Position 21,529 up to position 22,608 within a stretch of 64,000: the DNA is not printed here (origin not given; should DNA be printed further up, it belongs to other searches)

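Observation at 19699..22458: XRE-fusion regulator plus 606-aa Myb-like/TnsA-like nuclease/poly-zinc-ribbon protein: candidate undescribed defence or selfish module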

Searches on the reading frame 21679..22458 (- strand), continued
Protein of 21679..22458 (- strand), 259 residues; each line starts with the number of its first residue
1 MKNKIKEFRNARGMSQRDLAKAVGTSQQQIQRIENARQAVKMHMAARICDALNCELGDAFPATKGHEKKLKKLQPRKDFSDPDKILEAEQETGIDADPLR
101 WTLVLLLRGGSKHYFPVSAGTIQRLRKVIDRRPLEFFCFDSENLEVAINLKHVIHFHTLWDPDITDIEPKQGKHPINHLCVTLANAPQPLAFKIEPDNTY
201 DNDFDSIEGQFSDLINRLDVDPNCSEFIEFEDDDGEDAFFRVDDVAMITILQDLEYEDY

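Call 46: search_protein_families(library=padloc, proteins=[L006:2677-4089:+, L007:1036-3477:+, L006:911-1681:+, L006:4440-4970:+], max_evalue=0.1)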
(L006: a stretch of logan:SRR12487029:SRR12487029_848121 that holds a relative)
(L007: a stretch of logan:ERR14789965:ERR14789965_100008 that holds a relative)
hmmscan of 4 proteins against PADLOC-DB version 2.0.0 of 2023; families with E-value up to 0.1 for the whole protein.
L006:2677-4089:+ (471 aa): 0 families

L007:1036-3477:+ (814 aa): 12 families
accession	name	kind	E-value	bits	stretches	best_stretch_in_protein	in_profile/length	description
PDLC03659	mREase_IV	-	2e-18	63.7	1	253-512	336-571/945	Type IV methyl-directed restriction enzyme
PDLC02707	PbeA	-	2.7e-15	54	1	249-512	375-635/672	PbeA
PDLC03658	mREase_IV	-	9e-10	34.9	1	451-533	501-584/953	Type IV methyl-directed restriction enzyme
PDLC03049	REase_I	-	1.5e-09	34.4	1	252-508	284-537/807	Type I restriction enzyme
PDLC02704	PbeA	-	2.7e-09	34.1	1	254-511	385-648/682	PbeA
PDLC03047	REase_I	-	5.9e-05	19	1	391-513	604-729/1107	Type I restriction enzyme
PDLC05035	PDC-S53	-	6.3e-05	19.2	1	171-260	502-585/900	-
PDLC00631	ZorD1|ZorD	-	6.6e-05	18.9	1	33-141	949-1055/1071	"SWI2/SNF2 helicase, Mrr-like nuclease"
PDLC04819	PDC-S02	-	0.00012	19.4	1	25-149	189-309/334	-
PDLC02350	AbiO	-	0.00081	16.3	1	180-323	192-328/468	AbiO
PDLC01196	Cas3d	-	0.0049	13.5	1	437-506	290-356/594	CAS-I-D; effector_G3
PDLC03928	PsyrT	-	0.015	11.6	0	170-224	28-85/689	-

L006:911-1681:+ (257 aa): 0 families

L006:4440-4970:+ (177 aa): 49 families (the best 25 are shown)
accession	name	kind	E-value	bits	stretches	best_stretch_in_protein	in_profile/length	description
PDLC02619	DrmD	-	1.1e-51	174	1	4-177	28-198/872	DrmD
PDLC02843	DpdE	-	4e-25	85.9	1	10-175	160-300/1091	DpdE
PDLC02840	DpdE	-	1.5e-22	77.8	1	30-174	180-304/1091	DpdE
PDLC00659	HmaA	-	7.2e-22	75.1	1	3-173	99-271/1176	SNF2 helicase / DEAD-box helicase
PDLC02500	BrxHI|BrxHII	-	8.5e-21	72.2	2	4-95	86-177/933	BrxHI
PDLC02846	DpdE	-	1.2e-20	71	1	28-174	181-324/1034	DpdE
PDLC02621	DrmD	-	3.2e-20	70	1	26-173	138-302/1040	DrmD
PDLC02623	DrmD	-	2.7e-18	63.2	2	26-90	118-183/1040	DrmD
PDLC02504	BrxHI|BrxHII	-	1.8e-16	57.3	1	10-174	111-277/971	BrxHII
PDLC02632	DrmD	-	6.2e-16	56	1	26-173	140-302/662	DrmD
PDLC02634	DrmD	-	5.6e-15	52.2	1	5-141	88-223/900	DrmD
PDLC00633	ZorD1|ZorD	-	1.4e-14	51.2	1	11-177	446-604/908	"SWI2/SNF2 helicase, Mrr-like nuclease"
PDLC02620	DrmD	-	4.2e-14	49.5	1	3-174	94-269/1060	DrmD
PDLC02572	DrmA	-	6.5e-14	48.8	1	26-173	135-297/1043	DrmA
PDLC02622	DrmD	-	1.2e-13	48.7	1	26-173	139-301/422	DrmD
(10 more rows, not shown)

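Call 52: predict_structure(alignment_id=A1)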
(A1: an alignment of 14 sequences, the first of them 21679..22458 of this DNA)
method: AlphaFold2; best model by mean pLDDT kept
length: 259 residues; sequences in the alignment: 14
mean_pLDDT: 76.3   pTM: 0.66
mean pLDDT of the five models: 76.3, 75.9, 74.9, 74.7, 70.4
residues with pLDDT >= 90: 34; 70-90: 151; 50-70: 54; < 50: 20
segments of 3 or more residues with pLDDT < 50: 75-79, 166-170, 200-206, 257-259
pLDDT, mean of each block of 10 residues (from residue 1): 81 84 77 74 79 82 64 51 68 65 86 84 83 80 87 88 53 76 87 77 54 84 80 87 91 61
secondary structure, 60 per line:
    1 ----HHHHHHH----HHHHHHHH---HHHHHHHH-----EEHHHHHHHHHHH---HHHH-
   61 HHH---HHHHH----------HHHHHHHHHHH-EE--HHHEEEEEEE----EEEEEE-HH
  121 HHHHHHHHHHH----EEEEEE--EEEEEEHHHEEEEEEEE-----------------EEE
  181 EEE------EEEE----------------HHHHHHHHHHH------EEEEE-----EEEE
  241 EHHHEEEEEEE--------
elements in order: H5-11 H16-23 H27-34 H42-52 H56-59 H67-71 H82-92 E101-107 E112-117 H119-131 E136-141 E144-149 E153-160 E178-183 E190-193 H210-220 E227-231 E237-241 E245-251

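Call 57: fold_search(model_id=the predicted structure, library=pdb)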
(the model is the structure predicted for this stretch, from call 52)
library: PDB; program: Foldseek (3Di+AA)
matches with E <= 10: 775; with E <= 0.001: 0
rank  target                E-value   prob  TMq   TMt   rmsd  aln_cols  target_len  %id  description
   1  3f51_A                1.7e-03  1.00  0.22  0.58   6.3        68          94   25  Crystal Structure of the clp gene regulator ClgR from Corynebacterium glutamicum (released 2008-11-18)
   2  7jvt_C                1.8e-03  0.94  0.21  0.27  17.0       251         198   10  Crystal structure of a lambda-186 hybrid repressor (released 2021-09-08)
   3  2b5a_A                2.3e-03  1.00  0.22  0.68   2.6        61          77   24  C.BclI, Control Element of the BclI Restriction-Modification System (released 2006-01-03)
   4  9k3w_A                2.4e-03  1.00  0.22  0.88   1.0        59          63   27  Crystal structure of putative transcription regulator (dr_2454) from Deinococcus radiodurans (released 2025-10-22)
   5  2b5a_B                2.4e-03  1.00  0.21  0.70   1.4        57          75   26  C.BclI, Control Element of the BclI Restriction-Modification System (released 2006-01-03)
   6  7jvt_D                2.4e-03  0.98  0.24  0.31  16.4       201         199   13  Crystal structure of a lambda-186 hybrid repressor (released 2021-09-08)
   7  2xiu_B                2.6e-03  1.00  0.22  0.85   0.7        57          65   33  High resolution structure of MTSL-tagged CylR2. (released 2011-02-09)
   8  3f52_A                3.5e-03  1.00  0.22  0.69   3.1        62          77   27  Crystal structure of the clp gene regulator ClgR from C. glutamicum (released 2008-11-18)
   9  3f51_C                3.5e-03  1.00  0.21  0.59   8.6        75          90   24  Crystal Structure of the clp gene regulator ClgR from Corynebacterium glutamicum (released 2008-11-18)
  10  2b5a_C                3.9e-03  1.00  0.21  0.68   4.7        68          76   24  C.BclI, Control Element of the BclI Restriction-Modification System (released 2006-01-03)
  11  1y9q                  3.9e-03  0.96  0.22  0.31  14.5       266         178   12  Crystal Structure of HTH_3 family Transcriptional Regulator from Vibrio cholerae (released 2005-01-04)
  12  3f51_D                4.1e-03  1.00  0.22  0.59   5.1        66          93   26  Crystal Structure of the clp gene regulator ClgR from Corynebacterium glutamicum (released 2008-11-18)
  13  3vk0_C                5.5e-03  1.00  0.21  0.59   4.6        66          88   20  Crystal Structure of hypothetical transcription factor NHTF from Neisseria (released 2012-03-14)
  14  1utx_A                6.2e-03  1.00  0.22  0.82   0.8        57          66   32  Regulation of Cytolysin Expression by Enterococcus faecalis: Role of CylR2 (released 2004-09-16)
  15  9k3w_B                6.6e-03  1.00  0.23  0.87   1.0        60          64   27  Crystal structure of putative transcription regulator (dr_2454) from Deinococcus radiodurans (released 2025-10-22)
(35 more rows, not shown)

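Call 67: find_encoding_contigs(protein=P0012, flank=6000, max_places=2)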
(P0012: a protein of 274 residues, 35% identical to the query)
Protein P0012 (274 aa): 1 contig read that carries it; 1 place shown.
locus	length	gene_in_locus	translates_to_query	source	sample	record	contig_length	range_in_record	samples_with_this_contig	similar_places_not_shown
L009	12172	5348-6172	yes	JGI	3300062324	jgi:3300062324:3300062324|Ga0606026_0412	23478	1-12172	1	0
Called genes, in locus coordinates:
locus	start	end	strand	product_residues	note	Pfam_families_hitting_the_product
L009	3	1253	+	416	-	?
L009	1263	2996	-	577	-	-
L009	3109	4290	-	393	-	PF04326:SLFN_AlbA_2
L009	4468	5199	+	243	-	PF00239:Resolvase, PF02796:HTH_7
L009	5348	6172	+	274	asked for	PF01381:HTH_3, PF12844:HTH_19 (weak), PF13560:HTH_31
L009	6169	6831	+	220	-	-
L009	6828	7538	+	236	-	-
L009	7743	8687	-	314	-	PF13391:HNH_2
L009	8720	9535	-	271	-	-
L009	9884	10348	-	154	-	PF00563:EAL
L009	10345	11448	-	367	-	PF12792:CSS-motif, PF00563:EAL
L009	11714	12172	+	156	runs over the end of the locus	PF12680:SnoaL_2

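Call 68: find_encoding_contigs(protein=P0011, flank=6000, max_places=2)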
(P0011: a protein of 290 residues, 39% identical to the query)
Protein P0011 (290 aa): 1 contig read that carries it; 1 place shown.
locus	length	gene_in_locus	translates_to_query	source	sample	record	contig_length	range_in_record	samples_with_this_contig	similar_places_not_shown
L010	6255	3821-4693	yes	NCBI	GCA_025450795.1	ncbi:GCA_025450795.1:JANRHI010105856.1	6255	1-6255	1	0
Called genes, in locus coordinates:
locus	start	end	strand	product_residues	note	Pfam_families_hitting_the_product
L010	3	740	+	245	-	?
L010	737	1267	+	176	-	-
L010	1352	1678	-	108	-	-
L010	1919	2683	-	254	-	PF01844:HNH (weak)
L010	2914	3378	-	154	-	-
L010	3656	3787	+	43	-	-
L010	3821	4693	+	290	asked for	PF01381:HTH_3, PF13560:HTH_31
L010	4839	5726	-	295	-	-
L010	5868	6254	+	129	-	?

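Call 69: search_protein_families(library=pfam, proteins=[L009:6169-6831:+, L009:6828-7538:+, L009:7743-8687:-, L009:8720-9535:-, L009:1263-2996:-, L010:4839-5726:-, L010:2914-3378:-, L010:1919-2683:-, L010:5868-6254:+, L010:737-1267:+], max_evalue=0.1)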
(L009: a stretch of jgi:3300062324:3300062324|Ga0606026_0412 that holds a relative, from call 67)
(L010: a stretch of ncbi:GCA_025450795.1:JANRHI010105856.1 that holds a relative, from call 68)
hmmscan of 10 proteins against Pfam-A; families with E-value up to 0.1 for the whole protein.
L009:6169-6831:+ (220 aa): 0 families

L009:6828-7538:+ (236 aa): 1 family
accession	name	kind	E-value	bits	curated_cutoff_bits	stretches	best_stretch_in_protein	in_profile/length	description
PF22435.1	MRM3-like_sub_bind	-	0.063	14.1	27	0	52-95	15-58/84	MRM3-like substrate binding domain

L009:7743-8687:- (314 aa): 1 family
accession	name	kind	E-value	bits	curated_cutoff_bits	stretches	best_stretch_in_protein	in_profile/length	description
PF13391.12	HNH_2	-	5e-12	45.9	21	1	210-261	1-65/66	HNH endonuclease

L009:8720-9535:- (271 aa): 0 families

L009:1263-2996:- (577 aa): 5 families
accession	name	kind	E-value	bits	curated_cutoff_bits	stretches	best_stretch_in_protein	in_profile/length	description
PF07693.20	KAP_NTPase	-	0.0031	17.3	20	1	9-41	7-42/293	KAP family P-loop domain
PF07728.20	AAA_5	-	0.0034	17.8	22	1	24-145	4-90/139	AAA domain (dynein-related subfamily)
PF13401.12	AAA_22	-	0.0058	17.4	27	1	18-161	4-123/130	AAA domain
PF20693.3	YobI-ATPase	-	0.0095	15.9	27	1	8-41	3-36/363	YobI-like P-loop NTPase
PF10923.14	BrxC_BrxD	-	0.078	12.3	22.2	0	14-43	44-73/414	BREX system ATP-binding protein BrxC/D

L010:4839-5726:- (295 aa): 0 families

L010:2914-3378:- (154 aa): 0 families

L010:1919-2683:- (254 aa): 2 families
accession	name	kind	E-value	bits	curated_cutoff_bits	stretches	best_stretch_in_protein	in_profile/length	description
PF01844.29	HNH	-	5.2e-08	33.4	21.4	1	173-204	14-45/47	HNH endonuclease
PF14279.12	HNH_5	-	3.6e-05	24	27.5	1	173-211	13-51/56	HNH endonuclease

L010:5868-6254:+ (129 aa): 0 families

L010:737-1267:+ (176 aa): 1 family
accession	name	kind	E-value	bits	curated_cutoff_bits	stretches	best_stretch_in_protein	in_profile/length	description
PF15736.10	DUF4684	-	0.05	12.9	27.2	1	3-48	76-121/458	Domain of unknown function (DUF4684)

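Call 70: find_encoding_contigs(protein=P0015, flank=6000, max_places=2)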
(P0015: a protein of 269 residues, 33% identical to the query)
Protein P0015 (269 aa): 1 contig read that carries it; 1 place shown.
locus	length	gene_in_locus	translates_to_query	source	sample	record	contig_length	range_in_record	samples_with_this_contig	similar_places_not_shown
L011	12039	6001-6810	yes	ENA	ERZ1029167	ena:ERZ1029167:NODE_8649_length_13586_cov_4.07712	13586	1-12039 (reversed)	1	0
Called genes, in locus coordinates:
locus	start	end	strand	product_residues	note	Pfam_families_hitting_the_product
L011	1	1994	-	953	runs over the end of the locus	PF05170:AsmA (faint), PF05359:DUF748, PF00691:OmpA (faint)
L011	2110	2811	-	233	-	PF10411:DsbC_N, PF13098:Thioredoxin_2, PF01323:DSBA (faint)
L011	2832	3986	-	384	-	PF01494:FAD_binding_3, PF05834:Lycopene_cycl (faint), PF07992:Pyr_redox_2 (faint), PF08491:SE (weak)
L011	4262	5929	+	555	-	PF20172:DUF6538, PF00589:Phage_integrase (weak)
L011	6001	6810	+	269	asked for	PF01381:HTH_3, PF12844:HTH_19, PF13560:HTH_31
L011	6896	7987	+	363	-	PF12102:MrcB_N, PF13020:NOV_C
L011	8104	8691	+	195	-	PF00239:Resolvase, PF02796:HTH_7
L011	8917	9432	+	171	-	-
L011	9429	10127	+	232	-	-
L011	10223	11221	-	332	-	-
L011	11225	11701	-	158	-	PF22014:DUF6932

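Call 71: find_encoding_contigs(protein=P0014, flank=6000, max_places=2)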
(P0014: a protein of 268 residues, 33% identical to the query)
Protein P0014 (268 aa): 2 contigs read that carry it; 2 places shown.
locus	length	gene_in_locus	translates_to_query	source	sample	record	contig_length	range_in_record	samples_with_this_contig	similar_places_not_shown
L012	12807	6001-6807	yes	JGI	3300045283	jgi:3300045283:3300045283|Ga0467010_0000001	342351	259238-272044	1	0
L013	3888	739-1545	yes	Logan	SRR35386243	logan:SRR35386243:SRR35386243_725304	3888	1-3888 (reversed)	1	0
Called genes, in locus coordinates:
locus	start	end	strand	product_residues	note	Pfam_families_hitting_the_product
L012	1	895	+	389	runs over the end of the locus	PF07396:Porin_O_P (faint)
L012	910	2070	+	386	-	PF13433:Peripla_BP_5, PF13458:Peripla_BP_6, PF01094:ANF_receptor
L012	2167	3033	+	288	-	PF02653:BPD_transp_2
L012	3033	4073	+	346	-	PF02653:BPD_transp_2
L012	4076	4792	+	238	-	PF00005:ABC_tran, PF13304:AAA_21 (faint), PF12399:BCA_ABC_TP_C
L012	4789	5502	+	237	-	PF00005:ABC_tran, PF13304:AAA_21 (faint)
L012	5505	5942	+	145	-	PF00571:CBS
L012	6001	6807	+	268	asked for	PF01381:HTH_3, PF12844:HTH_19 (weak), PF13560:HTH_31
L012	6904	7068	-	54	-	-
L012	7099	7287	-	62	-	-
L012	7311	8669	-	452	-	PF00144:Beta-lactamase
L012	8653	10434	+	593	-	PF24389:ORC-CDC6-like (faint), PF00005:ABC_tran, PF02463:SMC_N (faint), PF13476:AAA_23 (faint), PF13555:AAA_29 (faint), PF13304:AAA_21 (weak), PF00005:ABC_tran, PF16326:ABC_tran_CTD, +5 more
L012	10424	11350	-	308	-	PF02678:Pirin, PF05726:Pirin_C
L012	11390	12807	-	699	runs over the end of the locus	PF01432:Peptidase_M3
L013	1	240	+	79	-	?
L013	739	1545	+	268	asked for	PF01381:HTH_3, PF12844:HTH_19 (weak), PF13560:HTH_31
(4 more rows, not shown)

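Call 85: find_related_loci(query=A3, collection=viral_contigs, flank=8000)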
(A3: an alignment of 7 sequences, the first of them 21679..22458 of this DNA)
Query A3 (259 aa) in viral_contigs; peptide patterns used: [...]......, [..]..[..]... (x = any residue, [..] = any of these).
135 stretches matched a pattern, but none encodes a relative of the query by tblastn (E <= 1e-3).

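Call 87: find_related_loci(query=A7, collection=genome_contigs, flank=8000)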
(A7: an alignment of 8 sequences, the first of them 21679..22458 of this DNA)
Query A7 (259 aa) in genome_contigs; peptide patterns used: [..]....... (x = any residue, [..] = any of these).
82 stretches matched a pattern; 41 encode a relative of the query (tblastn E <= 1e-3); 41 distinct loci.
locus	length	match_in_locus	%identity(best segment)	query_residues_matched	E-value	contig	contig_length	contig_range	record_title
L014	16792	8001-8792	35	1-258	8e-40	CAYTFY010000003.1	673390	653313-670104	MAG TPA_asm: uncultured Gemmatimonadaceae bacterium isolate SRP193066_co1_133 genome assembly, contig: NODE_12_length_67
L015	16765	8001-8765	35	1-253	2e-37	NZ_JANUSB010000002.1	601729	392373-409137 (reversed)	Serratia sp. AKBS12 Scaffold_2, whole genome shotgun sequence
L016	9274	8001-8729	36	13-252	1e-37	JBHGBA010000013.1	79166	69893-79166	MAG: Terriglobales bacterium isolate SBS.BIN.59 SBSBIN59_contig_13, whole genome shotgun sequence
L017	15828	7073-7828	35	1-253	3e-37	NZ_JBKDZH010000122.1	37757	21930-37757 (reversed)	MAG: Kluyvera sp. isolate VLC_129 c_000003551928, whole genome shotgun sequence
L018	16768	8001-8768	35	1-254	2e-37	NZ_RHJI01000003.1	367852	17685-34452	Escherichia sp. E1V33 1V33_3_consensus, whole genome shotgun sequence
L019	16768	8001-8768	35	1-254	5e-37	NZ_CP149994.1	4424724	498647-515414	Dryocola sp. BD613 chromosome, complete genome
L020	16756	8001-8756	36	1-250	9e-37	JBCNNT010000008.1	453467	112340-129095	MAG: Enterobacter sp. isolate SMAGNO108 Contig8, whole genome shotgun sequence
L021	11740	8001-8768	35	1-254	2e-36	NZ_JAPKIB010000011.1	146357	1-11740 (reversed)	Kluyvera sp. CHPC 1.2972 NODE_11_length_146357_cov_152.648146, whole genome shotgun sequence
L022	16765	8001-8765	34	1-253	2e-36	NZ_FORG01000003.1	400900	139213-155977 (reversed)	Xenorhabdus mauleonii strain DSM 17908, whole genome shotgun sequence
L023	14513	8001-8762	32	1-253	1e-35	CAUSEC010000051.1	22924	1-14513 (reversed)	MAG TPA_asm: uncultured Enterobacteriaceae bacterium isolate ERR9969157_bin.6_MetaWRAP_v1.3_MAG genome assembly, contig:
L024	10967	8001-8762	32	1-253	6e-35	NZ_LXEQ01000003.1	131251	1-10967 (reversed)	Buttiauxella ferragutiae ATCC 51602 Sequence00003, whole genome shotgun sequence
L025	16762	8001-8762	32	1-253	7e-35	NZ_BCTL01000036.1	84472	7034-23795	Cedecea neteri NBRC 105707 = ATCC 33855 strain NBRC 105707, whole genome shotgun sequence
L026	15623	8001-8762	32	1-253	5e-35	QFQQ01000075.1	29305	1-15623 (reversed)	MAG: Citrobacter freundii isolate S2_003_000_R2_13 S2_003_000_R2_scaffold_1424, whole genome shotgun sequence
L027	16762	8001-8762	32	1-253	9e-35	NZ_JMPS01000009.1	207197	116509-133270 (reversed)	Yokenella regensburgei ATCC 49455 GYRE.assembly.010, whole genome shotgun sequence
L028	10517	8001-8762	33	1-254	2e-34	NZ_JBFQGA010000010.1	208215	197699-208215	Kluyvera sp. STS39-E contig00010, whole genome shotgun sequence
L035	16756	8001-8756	33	1-250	2e-33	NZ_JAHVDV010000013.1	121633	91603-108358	Yokenella regensburgei strain SA185 Indigo38_contig_13, whole genome shotgun sequence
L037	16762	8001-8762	32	1-253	1e-33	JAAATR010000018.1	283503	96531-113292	Atlantibacter hermannii strain 3608 Eh-3608_contig18, whole genome shotgun sequence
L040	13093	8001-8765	34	1-253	3e-33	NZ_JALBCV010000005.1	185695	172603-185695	Rosenbergiella metrosideri strain JB07 NODE_5_length_185695_cov_100.008755, whole genome shotgun sequence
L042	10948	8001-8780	32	5-254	1e-32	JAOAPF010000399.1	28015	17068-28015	MAG: Edaphobacter sp. isolate RYN_7 scaffold_1706500, whole genome shotgun sequence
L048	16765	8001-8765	31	1-253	4e-30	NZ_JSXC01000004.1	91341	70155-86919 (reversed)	Pectobacterium fontis strain M022 Contig4, whole genome shotgun sequence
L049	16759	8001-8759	33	2-250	9e-30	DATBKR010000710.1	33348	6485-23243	MAG TPA_asm: Hyphomicrobiaceae bacterium isolate SMAG_U3951 k141_2575578, whole genome shotgun sequence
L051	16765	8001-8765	32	1-256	9e-28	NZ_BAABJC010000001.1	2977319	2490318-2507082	Sphingomonas daechungensis strain JCM 17887 sequence1, whole genome shotgun sequence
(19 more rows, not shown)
